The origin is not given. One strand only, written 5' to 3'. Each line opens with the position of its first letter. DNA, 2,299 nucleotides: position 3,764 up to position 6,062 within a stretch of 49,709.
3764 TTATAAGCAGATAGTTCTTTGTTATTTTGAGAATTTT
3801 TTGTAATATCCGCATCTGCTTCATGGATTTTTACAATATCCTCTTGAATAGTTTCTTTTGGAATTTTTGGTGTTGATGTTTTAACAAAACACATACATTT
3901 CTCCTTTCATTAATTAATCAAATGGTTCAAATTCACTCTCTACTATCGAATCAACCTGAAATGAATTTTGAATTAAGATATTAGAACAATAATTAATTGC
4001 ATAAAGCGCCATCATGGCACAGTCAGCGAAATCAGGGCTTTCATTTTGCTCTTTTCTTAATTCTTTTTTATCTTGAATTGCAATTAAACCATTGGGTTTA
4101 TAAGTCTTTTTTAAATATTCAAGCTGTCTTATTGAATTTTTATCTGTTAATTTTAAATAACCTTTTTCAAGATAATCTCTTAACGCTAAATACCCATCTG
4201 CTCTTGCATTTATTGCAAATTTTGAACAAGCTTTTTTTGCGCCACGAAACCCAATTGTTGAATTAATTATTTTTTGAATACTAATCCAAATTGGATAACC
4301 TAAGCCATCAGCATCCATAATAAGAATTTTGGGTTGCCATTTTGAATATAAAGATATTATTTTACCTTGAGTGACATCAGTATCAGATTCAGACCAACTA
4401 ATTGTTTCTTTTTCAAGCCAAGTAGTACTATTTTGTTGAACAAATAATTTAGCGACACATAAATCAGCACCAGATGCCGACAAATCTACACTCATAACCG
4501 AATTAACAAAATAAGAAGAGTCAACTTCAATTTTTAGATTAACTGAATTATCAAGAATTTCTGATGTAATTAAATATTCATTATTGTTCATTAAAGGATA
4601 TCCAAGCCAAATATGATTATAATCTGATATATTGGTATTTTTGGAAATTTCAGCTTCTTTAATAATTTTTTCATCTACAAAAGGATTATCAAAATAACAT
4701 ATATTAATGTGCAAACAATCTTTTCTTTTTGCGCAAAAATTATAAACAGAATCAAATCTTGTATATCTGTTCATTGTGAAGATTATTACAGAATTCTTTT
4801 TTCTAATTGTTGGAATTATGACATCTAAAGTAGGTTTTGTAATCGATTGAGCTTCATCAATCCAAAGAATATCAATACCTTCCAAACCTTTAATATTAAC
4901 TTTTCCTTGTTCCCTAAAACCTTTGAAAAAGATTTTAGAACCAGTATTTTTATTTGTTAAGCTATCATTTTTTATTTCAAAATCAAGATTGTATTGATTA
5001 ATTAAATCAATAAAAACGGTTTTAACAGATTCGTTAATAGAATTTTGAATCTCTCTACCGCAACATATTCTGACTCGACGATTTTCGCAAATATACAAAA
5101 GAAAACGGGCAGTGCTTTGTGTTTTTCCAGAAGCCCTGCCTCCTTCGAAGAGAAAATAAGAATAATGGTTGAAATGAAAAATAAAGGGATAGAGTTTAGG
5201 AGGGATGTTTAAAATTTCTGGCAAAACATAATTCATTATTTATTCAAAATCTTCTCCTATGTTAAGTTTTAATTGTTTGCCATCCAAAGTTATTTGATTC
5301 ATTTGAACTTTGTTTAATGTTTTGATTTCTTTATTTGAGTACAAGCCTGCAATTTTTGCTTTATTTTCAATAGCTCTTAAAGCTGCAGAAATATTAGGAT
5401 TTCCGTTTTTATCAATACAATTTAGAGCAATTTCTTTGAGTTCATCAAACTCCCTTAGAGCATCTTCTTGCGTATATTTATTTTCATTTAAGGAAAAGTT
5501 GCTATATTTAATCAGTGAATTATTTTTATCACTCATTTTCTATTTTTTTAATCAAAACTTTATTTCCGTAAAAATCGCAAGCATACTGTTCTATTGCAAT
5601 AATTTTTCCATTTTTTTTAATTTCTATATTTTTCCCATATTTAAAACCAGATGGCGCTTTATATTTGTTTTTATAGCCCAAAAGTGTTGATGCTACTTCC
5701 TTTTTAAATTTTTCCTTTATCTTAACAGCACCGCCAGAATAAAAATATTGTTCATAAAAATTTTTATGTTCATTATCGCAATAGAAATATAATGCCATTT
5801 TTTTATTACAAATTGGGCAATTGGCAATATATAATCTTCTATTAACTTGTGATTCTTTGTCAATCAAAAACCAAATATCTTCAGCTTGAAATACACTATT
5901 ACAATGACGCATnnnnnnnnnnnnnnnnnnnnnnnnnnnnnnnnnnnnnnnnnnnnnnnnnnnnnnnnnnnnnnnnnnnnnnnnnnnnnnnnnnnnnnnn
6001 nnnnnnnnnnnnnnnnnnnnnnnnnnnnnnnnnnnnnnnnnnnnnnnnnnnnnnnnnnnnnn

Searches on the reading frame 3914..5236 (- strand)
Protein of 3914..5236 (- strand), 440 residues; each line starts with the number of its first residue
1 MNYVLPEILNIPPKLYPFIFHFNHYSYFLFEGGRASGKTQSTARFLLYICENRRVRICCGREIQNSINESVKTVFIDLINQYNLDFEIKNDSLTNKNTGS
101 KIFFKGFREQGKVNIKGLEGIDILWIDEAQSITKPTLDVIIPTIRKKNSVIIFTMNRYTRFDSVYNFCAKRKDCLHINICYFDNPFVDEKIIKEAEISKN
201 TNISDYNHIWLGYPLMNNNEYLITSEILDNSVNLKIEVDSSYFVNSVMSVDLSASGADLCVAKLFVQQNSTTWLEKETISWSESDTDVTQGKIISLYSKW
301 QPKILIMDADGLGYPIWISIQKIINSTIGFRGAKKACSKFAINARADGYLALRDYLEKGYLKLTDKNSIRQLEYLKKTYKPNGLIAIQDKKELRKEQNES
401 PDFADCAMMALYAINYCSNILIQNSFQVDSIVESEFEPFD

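Call 13: search_protein_families(library=pfam, proteins=[window:3914-5236:-], max_evalue=0.01)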
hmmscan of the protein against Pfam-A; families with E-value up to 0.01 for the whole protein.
window:3914-5236:- (440 aa): 3 families
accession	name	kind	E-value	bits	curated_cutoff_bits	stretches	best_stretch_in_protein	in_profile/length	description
PF04466.19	Terminase_3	-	2e-24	86.7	23.2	1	27-212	4-200/201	Phage terminase large subunit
PF03237.21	Terminase_6N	-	9.7e-07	29.1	22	1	29-136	1-112/215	Terminase large subunit, T4likevirus-type, N-terminal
PF17289.8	Terminase_6C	-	6.9e-05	23.3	22.6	1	278-411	31-152/155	Terminase RNaseH-like domain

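Call 14: search_protein_families(library=phrogs, proteins=[window:3914-5236:-], max_evalue=0.01)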
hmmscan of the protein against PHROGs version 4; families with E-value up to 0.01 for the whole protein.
window:3914-5236:- (440 aa): 3 families
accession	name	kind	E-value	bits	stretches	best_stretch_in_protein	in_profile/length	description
phrog_3717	-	head and packaging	1.7e-39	136.9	1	10-266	10-274/277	terminase large subunit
phrog_2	-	head and packaging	2e-31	110.5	1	11-415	262-593/807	terminase large subunit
phrog_979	-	head and packaging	3.7e-05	23.6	1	24-156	165-303/642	terminase large subunit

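Call 44: find_related_loci(query=window:3914-5236:-, collection=viral_contigs, flank=3000)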
Query window:3914-5236:- (440 aa) in viral_contigs; peptide patterns used: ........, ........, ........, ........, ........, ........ (x = any residue, [..] = any of these).
8 stretches matched a pattern; 1 encode a relative of the query (tblastn E <= 1e-3); 1 distinct loci.
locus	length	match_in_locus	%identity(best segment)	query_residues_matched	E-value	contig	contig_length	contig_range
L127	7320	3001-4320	79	1-440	0e+0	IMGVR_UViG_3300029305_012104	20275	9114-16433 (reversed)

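Call 46: find_related_loci(query=A2, collection=viral_contigs, flank=3000)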
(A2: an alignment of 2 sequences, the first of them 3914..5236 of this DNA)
Query A2 (440 aa) in viral_contigs; peptide patterns used: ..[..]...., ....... (x = any residue, [..] = any of these).
231 stretches matched a pattern; 1 encode a relative of the query (tblastn E <= 1e-3); 1 distinct loci.
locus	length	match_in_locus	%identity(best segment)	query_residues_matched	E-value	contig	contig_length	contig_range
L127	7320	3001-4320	79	1-440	0e+0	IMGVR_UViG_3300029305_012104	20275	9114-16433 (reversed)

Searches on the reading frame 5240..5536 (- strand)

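Call 13: search_protein_families(library=pfam, proteins=[window:5240-5536:-], max_evalue=0.01)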
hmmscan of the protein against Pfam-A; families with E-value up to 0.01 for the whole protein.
window:5240-5536:- (98 aa): 0 families

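Call 14: search_protein_families(library=phrogs, proteins=[window:5240-5536:-], max_evalue=0.01)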
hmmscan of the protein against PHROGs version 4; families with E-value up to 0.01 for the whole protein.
window:5240-5536:- (98 aa): 1 family
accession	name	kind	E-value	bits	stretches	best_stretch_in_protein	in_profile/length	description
phrog_27844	-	unknown function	0.0099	16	0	35-93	6-65/392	-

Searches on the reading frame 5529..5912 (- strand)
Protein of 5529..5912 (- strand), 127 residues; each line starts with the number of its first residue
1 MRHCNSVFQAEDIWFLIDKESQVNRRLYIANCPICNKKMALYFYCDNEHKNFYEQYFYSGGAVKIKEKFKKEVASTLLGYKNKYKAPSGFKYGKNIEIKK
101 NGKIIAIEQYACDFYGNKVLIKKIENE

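Call 13: search_protein_families(library=pfam, proteins=[window:5529-5912:-], max_evalue=0.01)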
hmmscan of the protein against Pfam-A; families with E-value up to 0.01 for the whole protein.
window:5529-5912:- (127 aa): 0 families

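Call 14: search_protein_families(library=phrogs, proteins=[window:5529-5912:-], max_evalue=0.01)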
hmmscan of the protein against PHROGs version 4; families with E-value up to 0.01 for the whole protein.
window:5529-5912:- (127 aa): 0 families

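Call 43: find_related_loci(query=window:5529-5912:-, collection=viral_contigs, flank=3000)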
Query window:5529-5912:- (127 aa) in viral_contigs; peptide patterns used: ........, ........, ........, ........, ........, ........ (x = any residue, [..] = any of these).
90 stretches matched a pattern, but none encodes a relative of the query by tblastn (E <= 1e-3).
